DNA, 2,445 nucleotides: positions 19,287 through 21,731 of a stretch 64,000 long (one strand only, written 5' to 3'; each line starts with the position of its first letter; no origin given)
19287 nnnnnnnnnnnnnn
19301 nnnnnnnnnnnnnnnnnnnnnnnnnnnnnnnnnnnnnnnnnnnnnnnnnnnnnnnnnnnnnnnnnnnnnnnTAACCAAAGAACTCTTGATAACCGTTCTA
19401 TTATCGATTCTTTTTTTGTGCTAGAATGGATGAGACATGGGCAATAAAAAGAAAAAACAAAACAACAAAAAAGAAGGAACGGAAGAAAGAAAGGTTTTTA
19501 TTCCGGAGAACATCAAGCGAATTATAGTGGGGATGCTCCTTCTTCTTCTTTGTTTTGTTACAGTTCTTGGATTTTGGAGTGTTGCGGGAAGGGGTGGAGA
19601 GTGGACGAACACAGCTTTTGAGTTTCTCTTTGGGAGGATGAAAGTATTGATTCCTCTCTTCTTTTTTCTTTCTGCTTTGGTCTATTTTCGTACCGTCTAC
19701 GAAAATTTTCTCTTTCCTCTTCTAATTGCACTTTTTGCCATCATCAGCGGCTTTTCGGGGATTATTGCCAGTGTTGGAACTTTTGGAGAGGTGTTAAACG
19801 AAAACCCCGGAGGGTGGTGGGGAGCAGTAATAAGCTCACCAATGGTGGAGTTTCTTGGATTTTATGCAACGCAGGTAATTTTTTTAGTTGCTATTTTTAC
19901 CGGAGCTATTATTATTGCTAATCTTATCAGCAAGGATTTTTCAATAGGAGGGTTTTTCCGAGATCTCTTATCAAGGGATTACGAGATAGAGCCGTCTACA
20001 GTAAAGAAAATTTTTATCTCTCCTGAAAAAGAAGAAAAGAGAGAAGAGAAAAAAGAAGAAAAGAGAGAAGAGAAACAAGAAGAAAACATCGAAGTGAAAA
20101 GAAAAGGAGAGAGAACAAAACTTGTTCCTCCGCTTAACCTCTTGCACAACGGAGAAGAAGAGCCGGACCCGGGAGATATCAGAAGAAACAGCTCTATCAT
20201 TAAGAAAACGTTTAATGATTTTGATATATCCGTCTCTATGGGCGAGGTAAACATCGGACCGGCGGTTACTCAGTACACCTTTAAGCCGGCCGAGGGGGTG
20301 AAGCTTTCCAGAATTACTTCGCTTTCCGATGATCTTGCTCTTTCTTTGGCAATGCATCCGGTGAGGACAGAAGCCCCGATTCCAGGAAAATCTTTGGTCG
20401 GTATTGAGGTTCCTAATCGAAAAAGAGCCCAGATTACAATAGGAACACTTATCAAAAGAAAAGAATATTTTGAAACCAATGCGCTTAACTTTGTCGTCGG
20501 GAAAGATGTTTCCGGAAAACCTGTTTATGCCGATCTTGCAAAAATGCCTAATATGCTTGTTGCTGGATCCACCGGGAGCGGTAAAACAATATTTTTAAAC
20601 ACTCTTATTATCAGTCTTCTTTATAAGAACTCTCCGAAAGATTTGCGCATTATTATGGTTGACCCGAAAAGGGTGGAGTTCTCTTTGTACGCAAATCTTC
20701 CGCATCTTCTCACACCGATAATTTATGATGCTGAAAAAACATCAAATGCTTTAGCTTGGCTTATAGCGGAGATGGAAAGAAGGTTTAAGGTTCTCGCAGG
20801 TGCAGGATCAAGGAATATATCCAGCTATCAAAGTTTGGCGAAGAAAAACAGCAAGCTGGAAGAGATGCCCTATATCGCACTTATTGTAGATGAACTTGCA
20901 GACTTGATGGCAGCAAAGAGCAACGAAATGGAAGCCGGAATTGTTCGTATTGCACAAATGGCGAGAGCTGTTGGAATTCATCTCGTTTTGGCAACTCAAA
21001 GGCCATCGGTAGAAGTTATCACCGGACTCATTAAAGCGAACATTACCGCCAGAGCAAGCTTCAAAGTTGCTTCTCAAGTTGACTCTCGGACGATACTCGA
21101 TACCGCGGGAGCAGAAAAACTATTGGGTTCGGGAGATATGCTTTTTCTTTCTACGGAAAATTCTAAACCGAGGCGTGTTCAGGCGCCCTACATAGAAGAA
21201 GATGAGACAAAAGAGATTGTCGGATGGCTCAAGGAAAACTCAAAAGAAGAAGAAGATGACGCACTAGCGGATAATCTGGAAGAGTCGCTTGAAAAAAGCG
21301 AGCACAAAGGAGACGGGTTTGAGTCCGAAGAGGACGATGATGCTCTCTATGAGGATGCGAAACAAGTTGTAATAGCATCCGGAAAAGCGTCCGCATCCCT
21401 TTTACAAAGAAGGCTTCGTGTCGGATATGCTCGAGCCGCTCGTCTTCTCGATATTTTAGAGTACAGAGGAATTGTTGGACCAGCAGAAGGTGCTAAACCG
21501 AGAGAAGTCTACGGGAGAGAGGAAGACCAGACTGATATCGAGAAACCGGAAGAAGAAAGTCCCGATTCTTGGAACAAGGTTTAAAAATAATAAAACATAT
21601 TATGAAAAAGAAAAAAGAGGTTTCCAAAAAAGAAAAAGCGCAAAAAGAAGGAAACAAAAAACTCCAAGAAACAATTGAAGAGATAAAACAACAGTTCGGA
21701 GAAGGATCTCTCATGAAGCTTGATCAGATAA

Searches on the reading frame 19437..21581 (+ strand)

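Call 60: search_protein_families(library=pfam, proteins=[window:19437-21581:+], max_evalue=0.00001)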
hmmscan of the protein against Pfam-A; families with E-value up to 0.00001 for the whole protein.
window:19437-21581:+ (715 aa): 3 families
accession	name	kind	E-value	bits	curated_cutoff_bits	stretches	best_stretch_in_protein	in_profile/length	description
PF01580.24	FtsK_SpoIIIE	-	5.3e-57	193.2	24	1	348-525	16-221/221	FtsK/SpoIIIE family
PF17854.6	FtsK_alpha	-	2.6e-28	98.6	22.9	1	231-327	2-101/101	FtsK alpha domain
PF09397.16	FtsK_gamma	-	2.3e-26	91.7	30.6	1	632-692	1-61/63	Ftsk gamma domain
